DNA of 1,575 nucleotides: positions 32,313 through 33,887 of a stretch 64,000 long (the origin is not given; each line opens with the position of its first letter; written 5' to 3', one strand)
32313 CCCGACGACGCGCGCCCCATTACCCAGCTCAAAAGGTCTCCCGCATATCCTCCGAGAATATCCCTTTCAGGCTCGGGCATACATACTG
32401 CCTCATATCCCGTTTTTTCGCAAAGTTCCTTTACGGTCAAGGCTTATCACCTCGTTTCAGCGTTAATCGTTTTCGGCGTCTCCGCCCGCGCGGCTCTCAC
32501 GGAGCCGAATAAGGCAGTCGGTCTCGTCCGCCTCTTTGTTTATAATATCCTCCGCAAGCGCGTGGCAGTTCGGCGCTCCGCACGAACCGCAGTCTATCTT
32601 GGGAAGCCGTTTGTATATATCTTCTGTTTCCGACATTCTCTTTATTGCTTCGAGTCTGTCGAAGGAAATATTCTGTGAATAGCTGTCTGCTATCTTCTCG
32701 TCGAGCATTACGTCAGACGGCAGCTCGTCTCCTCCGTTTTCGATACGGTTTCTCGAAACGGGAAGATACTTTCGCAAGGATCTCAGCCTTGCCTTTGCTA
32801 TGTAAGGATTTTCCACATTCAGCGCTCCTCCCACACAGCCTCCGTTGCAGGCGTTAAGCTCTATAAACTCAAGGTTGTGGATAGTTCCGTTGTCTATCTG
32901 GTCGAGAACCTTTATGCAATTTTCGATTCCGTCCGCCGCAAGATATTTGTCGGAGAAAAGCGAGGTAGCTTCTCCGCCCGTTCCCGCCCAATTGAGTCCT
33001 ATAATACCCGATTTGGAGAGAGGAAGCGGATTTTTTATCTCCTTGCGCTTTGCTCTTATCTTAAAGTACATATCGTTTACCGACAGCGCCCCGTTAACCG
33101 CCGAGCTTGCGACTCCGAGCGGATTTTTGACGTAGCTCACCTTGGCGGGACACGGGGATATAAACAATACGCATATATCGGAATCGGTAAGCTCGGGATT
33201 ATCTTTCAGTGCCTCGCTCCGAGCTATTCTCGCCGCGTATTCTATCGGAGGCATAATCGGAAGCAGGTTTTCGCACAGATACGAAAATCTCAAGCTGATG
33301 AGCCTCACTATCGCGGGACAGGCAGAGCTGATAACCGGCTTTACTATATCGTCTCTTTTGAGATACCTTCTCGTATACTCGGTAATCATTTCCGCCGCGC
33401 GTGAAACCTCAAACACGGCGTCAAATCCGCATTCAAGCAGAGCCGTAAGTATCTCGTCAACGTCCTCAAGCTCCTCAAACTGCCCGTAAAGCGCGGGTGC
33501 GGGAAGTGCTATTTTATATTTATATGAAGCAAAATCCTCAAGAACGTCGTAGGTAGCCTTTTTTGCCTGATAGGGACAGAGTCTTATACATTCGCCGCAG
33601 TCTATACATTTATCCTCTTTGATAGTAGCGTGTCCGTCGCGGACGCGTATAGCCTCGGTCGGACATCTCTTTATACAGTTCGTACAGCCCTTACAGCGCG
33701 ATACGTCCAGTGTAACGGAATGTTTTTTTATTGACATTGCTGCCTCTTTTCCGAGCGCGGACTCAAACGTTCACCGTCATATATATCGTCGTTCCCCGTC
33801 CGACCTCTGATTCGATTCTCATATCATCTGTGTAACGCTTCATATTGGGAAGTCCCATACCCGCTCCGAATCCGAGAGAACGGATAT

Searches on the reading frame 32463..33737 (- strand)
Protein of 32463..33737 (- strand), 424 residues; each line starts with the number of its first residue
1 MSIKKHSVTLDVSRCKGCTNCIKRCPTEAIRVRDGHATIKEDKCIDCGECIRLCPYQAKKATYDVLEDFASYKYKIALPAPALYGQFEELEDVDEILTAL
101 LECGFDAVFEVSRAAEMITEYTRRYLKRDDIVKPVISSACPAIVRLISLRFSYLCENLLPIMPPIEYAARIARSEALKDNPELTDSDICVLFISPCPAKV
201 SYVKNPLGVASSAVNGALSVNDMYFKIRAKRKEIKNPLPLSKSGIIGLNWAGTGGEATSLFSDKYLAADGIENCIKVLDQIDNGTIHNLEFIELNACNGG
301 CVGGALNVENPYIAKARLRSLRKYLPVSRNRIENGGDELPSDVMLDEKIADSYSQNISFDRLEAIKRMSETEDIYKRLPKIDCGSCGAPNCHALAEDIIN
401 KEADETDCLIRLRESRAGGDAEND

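Call 70: search_protein_families(library=pfam, proteins=[window:32463-33737:-], max_evalue=0.00001)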
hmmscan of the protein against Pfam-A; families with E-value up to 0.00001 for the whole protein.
window:32463-33737:- (424 aa): 9 families
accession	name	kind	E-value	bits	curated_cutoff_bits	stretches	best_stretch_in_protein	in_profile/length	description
PF02906.19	Fe_hyd_lg_C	-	7.6e-30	104.8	22.1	1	75-305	3-245/245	Iron only hydrogenase large subunit, C-terminal domain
PF04060.18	FeS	-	7.2e-12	45.3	23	1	378-409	1-32/33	Putative Fe-S cluster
PF00037.32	Fer4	-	2.5e-10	40.2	21.1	1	38-58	2-22/24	4Fe-4S binding domain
PF13237.11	Fer4_10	-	3.1e-09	37.1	25.5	1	9-55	3-53/53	4Fe-4S dicluster domain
PF12838.12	Fer4_7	-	1.1e-08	35.9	27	1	14-58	1-52/52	4Fe-4S dicluster domain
PF13187.11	Fer4_9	-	2.2e-08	34.4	27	1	14-58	1-51/52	4Fe-4S dicluster domain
PF12837.12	Fer4_6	-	2.1e-07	31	25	1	37-58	2-23/24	4Fe-4S binding domain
PF13484.11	Fer4_16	-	3.9e-06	28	30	0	14-45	1-30/66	4Fe-4S double cluster binding domain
PF14697.11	Fer4_21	-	6.9e-06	26.5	35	0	37-60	1-24/59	4Fe-4S dicluster domain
